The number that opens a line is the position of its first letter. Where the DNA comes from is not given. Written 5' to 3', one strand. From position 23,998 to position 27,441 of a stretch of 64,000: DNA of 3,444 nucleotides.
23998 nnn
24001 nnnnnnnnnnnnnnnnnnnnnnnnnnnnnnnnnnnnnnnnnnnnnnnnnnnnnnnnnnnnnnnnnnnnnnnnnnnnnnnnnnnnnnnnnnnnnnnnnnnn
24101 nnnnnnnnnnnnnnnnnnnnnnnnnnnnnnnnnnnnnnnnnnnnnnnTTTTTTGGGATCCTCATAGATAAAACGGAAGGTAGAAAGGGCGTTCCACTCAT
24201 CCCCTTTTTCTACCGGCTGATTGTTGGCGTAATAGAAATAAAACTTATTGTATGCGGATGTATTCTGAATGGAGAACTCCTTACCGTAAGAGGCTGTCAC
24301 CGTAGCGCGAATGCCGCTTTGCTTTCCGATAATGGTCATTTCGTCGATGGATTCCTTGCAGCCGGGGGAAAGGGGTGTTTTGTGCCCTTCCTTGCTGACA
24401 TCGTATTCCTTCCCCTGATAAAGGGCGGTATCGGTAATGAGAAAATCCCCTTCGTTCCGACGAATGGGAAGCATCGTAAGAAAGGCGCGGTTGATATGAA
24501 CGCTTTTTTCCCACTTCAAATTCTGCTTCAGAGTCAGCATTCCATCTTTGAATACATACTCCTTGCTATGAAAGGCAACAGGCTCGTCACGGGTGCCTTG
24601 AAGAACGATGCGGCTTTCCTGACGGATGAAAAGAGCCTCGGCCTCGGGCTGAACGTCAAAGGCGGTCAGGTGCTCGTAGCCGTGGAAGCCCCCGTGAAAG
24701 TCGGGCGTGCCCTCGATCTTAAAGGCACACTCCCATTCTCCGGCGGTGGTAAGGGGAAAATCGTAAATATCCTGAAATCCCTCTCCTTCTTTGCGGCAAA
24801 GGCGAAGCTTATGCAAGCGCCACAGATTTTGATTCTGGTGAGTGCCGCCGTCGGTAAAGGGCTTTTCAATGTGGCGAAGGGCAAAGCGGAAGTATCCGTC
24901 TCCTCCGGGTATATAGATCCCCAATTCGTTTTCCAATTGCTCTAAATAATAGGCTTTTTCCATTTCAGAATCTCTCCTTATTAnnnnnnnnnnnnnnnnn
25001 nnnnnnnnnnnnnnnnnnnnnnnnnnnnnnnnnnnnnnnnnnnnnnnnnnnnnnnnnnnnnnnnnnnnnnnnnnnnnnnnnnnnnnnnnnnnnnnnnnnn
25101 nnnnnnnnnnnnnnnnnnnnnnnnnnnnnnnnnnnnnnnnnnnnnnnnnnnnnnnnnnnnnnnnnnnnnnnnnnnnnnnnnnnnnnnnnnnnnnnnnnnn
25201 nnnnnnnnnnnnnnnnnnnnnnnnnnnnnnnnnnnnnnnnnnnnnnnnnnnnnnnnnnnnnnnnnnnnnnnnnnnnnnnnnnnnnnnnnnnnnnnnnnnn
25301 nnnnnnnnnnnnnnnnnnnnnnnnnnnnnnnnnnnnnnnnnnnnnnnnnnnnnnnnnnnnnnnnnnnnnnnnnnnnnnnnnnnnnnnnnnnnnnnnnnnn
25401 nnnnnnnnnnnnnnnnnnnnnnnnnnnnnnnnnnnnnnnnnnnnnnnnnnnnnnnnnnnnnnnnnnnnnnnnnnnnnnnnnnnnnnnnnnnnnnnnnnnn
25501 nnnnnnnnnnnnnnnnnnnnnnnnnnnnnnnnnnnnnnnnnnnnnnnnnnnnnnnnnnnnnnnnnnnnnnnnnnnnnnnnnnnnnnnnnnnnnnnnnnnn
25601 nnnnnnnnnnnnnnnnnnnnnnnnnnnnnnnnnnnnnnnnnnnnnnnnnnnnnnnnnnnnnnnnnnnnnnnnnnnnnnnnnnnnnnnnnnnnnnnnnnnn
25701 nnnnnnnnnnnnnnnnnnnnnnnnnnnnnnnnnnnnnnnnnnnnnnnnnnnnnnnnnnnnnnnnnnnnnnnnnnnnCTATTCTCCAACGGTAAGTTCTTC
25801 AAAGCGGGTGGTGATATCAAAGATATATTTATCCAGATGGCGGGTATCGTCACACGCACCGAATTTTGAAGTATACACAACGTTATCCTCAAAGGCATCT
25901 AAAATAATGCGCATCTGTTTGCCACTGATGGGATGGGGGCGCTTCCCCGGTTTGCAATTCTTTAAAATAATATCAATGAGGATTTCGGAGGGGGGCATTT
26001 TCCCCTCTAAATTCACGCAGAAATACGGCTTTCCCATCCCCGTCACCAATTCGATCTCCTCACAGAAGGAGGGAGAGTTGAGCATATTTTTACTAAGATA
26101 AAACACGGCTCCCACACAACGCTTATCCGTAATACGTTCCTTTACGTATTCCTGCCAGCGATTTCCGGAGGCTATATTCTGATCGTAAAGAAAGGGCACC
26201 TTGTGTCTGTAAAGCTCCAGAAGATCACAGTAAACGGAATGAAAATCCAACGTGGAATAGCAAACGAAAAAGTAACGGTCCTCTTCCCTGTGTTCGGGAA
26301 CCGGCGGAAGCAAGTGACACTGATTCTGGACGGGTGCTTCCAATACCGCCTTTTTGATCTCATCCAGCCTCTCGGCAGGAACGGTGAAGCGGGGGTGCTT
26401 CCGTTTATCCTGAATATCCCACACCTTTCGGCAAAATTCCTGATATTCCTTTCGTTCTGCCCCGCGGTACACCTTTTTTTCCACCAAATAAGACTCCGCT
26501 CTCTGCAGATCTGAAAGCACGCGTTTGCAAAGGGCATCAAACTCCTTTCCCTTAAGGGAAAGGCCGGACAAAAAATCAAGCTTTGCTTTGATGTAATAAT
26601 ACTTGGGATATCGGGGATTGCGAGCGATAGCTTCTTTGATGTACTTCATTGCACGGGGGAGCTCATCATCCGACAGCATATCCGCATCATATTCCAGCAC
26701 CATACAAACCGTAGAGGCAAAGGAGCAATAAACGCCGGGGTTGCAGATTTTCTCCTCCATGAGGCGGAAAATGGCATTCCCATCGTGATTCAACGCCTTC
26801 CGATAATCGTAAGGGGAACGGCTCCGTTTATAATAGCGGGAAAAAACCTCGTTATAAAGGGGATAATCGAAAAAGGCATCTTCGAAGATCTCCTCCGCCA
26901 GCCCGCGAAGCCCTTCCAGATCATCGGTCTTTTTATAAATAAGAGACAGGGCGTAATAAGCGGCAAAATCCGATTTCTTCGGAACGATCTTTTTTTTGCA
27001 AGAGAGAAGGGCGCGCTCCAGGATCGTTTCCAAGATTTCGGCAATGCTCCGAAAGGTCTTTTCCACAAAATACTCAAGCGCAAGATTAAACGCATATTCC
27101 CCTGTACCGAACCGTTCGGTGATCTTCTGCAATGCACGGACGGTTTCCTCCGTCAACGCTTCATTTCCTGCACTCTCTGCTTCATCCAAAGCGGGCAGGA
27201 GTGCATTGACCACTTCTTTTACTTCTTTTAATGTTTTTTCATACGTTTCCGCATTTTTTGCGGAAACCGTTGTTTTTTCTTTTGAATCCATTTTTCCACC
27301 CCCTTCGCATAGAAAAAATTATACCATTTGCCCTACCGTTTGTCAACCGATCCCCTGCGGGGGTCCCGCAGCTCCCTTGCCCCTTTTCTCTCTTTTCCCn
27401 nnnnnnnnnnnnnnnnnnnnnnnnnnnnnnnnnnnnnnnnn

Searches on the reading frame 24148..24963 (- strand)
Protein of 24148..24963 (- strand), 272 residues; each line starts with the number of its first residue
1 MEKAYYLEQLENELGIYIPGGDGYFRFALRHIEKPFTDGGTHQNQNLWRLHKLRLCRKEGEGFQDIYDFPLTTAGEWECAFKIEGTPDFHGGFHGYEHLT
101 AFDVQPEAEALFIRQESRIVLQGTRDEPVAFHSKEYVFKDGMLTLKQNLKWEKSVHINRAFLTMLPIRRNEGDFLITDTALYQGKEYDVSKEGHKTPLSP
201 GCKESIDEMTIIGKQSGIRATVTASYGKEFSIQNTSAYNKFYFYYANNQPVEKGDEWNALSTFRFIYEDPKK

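Call 93: search_protein_families(library=padloc, proteins=[window:24148-24963:-], max_evalue=0.001)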
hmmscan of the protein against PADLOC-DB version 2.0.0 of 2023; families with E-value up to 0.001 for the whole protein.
window:24148-24963:- (272 aa): 1 family
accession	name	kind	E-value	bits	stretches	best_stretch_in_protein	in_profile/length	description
PDLC04797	PDC-S02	-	0.00096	17.2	0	221-263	66-108/126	-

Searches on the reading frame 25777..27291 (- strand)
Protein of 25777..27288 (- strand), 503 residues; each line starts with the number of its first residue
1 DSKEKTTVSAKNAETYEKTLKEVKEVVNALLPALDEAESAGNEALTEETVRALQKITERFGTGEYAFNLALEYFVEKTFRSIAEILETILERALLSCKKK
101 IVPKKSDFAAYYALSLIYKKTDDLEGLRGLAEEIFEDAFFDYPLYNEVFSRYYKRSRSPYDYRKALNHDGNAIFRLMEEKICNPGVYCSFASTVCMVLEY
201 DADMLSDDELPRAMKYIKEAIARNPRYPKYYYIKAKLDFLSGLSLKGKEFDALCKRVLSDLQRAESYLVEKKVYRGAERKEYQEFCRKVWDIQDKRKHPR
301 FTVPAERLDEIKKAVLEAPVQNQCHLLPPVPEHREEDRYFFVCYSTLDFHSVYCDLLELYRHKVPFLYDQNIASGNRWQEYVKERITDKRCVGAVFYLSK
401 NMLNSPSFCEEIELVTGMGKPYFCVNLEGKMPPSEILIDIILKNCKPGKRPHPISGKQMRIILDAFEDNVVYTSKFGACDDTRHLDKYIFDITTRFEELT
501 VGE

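Call 46: search_protein_families(library=pfam, proteins=[window:25777-27288:-], max_evalue=0.05)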
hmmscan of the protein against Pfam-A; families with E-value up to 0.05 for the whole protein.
window:25777-27288:- (503 aa): 3 families
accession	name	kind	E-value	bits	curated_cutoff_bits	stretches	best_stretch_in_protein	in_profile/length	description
PF13676.11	TIR_2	-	2.4e-05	25.3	28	1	340-428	1-92/122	TIR domain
PF12569.14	NatA_aux_su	-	0.011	15.1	33.3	0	201-237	201-235/515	N-terminal acetyltransferase A, auxiliary subunit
PF13428.12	TPR_14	-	0.025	15.7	23.5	0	208-237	15-44/44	Tetratricopeptide repeat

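Call 93: search_protein_families(library=padloc, proteins=[window:25780-27291:-], max_evalue=0.001)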
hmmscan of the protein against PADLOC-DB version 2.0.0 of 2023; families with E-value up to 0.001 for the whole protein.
window:25780-27291:- (504 aa): 0 families
